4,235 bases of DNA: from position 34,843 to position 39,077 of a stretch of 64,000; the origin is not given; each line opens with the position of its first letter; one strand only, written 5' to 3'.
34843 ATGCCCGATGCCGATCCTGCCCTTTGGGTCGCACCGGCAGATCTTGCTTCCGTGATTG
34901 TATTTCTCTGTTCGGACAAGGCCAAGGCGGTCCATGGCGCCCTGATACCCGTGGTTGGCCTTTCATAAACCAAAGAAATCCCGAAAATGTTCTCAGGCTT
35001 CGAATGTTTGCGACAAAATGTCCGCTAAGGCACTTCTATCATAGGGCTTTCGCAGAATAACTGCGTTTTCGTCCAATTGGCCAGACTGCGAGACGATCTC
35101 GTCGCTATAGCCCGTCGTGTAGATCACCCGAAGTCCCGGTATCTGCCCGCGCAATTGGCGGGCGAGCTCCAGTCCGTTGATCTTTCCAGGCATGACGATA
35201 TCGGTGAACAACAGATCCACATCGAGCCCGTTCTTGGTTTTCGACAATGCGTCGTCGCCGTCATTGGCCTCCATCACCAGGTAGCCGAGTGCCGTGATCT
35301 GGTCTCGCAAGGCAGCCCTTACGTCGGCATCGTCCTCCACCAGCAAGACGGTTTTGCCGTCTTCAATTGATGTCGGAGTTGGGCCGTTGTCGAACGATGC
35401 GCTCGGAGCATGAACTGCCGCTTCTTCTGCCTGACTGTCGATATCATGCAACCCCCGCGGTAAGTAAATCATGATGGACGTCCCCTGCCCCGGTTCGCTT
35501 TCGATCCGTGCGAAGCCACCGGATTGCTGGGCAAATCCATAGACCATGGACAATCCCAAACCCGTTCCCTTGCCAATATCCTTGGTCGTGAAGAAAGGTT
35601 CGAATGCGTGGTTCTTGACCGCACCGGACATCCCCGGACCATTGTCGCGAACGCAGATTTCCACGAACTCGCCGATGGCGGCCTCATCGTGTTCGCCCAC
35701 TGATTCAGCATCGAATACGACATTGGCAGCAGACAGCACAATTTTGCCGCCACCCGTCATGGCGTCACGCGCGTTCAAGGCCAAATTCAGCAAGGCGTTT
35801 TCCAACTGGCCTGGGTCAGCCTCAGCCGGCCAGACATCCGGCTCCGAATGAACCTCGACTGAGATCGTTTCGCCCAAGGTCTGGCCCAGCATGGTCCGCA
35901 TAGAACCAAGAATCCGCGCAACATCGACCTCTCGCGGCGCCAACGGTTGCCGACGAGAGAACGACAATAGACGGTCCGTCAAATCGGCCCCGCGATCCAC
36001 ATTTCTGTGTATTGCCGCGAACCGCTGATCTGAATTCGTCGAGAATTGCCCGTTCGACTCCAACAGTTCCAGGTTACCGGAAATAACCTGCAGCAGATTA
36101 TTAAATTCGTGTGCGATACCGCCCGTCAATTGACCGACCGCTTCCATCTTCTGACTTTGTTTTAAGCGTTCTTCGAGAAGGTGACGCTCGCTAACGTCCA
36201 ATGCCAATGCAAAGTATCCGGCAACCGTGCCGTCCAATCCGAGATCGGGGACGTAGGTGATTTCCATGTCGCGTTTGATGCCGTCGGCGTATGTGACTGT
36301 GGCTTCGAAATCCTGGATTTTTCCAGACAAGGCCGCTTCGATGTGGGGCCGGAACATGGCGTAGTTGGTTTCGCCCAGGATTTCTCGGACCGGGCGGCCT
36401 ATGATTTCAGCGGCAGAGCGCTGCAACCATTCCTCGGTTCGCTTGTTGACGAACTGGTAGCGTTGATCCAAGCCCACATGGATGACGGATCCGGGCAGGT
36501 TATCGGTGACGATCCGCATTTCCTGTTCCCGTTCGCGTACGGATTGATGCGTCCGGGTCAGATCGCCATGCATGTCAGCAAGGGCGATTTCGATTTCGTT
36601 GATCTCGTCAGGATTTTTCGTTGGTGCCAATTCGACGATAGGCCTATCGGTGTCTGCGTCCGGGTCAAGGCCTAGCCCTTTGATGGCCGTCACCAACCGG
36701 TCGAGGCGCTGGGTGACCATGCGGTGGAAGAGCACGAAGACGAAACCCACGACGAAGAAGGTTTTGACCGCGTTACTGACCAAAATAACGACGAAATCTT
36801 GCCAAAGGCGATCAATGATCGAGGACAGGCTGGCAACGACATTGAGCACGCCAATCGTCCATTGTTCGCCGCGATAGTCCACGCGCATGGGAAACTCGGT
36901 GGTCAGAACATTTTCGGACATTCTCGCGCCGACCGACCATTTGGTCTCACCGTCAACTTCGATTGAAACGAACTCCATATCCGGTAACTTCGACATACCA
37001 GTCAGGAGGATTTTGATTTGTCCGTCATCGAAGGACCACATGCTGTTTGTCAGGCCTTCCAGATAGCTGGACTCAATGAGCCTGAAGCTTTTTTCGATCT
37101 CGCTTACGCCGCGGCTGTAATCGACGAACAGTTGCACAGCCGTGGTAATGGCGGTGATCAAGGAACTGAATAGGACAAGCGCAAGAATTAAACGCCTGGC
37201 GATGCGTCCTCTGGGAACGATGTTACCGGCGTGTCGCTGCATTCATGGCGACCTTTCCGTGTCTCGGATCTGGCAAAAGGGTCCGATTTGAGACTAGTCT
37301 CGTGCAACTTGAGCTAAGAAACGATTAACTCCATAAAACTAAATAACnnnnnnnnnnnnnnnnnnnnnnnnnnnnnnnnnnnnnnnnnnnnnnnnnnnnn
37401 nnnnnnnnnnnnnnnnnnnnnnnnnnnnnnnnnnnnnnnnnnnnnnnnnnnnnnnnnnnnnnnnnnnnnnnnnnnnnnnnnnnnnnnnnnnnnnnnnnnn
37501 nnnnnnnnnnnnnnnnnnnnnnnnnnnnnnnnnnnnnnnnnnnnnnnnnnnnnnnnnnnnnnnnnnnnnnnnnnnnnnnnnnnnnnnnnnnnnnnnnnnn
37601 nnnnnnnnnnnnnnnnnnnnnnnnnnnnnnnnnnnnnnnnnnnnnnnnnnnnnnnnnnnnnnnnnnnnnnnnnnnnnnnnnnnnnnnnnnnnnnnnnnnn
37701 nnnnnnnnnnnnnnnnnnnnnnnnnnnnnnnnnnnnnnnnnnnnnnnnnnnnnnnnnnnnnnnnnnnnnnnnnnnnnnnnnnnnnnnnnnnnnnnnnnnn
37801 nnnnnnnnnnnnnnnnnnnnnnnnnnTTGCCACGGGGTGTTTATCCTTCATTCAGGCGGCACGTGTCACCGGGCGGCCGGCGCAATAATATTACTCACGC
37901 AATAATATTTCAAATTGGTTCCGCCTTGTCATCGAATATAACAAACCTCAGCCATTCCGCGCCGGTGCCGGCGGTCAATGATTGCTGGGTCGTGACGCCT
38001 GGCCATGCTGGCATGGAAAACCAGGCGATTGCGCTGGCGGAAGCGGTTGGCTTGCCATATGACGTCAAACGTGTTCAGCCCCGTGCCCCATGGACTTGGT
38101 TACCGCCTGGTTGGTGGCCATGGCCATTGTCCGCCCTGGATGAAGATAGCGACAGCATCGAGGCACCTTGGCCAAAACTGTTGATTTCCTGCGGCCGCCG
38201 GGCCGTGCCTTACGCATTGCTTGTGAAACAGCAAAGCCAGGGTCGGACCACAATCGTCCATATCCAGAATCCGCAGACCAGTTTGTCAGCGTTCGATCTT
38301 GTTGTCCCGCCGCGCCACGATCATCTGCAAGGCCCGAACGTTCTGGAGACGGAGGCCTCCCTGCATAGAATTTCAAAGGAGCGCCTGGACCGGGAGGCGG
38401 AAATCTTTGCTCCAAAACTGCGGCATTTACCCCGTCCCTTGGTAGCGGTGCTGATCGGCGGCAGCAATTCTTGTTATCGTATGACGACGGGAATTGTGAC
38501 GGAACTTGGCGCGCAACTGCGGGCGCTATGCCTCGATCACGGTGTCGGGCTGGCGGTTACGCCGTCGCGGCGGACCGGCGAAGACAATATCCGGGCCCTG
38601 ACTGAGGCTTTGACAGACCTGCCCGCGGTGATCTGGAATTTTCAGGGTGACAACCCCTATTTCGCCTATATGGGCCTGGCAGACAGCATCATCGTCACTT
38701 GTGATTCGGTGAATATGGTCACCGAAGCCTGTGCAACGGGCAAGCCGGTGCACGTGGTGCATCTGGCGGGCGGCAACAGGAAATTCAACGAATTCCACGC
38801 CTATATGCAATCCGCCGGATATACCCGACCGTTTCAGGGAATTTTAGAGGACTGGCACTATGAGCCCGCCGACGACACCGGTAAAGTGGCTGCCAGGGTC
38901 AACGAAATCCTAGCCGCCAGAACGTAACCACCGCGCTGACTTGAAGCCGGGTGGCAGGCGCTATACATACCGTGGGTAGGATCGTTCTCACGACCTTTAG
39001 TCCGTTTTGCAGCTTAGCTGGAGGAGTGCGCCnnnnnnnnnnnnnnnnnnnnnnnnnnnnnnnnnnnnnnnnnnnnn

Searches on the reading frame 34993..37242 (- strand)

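Call 110: search_protein_families(library=pfam, proteins=[window:34993-37242:-], max_evalue=0.00001)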
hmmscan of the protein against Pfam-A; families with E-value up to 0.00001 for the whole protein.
window:34993-37242:- (749 aa): 5 families
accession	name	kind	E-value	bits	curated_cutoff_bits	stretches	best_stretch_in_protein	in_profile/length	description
PF17149.10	CHASE5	-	1.7e-18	67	27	1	41-146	1-108/108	Periplasmic sensor domain found in signal transduction proteins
PF02518.31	HATPase_c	-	3.3e-18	66.6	26.4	1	476-596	2-109/111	Histidine kinase-, DNA gyrase B-, and HSP90-like ATPase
PF00072.30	Response_reg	-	2.4e-17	63.5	30.2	1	632-742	1-109/111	Response regulator receiver domain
PF08448.16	PAS_4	-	7.5e-16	58.8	23.1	1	247-354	2-109/110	PAS fold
PF00512.31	HisKA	-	1e-09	38.8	26.9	1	370-432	3-64/66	His Kinase A (phospho-acceptor) domain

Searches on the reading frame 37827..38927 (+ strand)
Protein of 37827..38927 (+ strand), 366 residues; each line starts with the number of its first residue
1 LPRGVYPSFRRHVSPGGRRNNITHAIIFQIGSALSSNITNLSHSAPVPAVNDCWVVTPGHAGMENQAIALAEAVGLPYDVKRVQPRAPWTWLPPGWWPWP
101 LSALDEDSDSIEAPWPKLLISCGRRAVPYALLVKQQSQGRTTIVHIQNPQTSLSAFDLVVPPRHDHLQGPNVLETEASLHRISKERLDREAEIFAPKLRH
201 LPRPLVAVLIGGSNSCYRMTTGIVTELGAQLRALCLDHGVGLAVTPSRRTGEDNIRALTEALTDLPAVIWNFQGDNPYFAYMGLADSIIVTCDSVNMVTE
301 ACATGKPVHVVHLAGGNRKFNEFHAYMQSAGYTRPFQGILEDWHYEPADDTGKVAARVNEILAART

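Call 29: search_protein_families(library=pfam, proteins=[window:37827-38927:+], max_evalue=0.00001)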
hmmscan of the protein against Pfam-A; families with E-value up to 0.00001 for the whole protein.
window:37827-38927:+ (366 aa): 1 family
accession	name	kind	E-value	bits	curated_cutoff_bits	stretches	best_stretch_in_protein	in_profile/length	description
PF06258.17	Mito_fiss_Elm1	-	2e-102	342.8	27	1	61-360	1-302/304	Mitochondrial fission ELM1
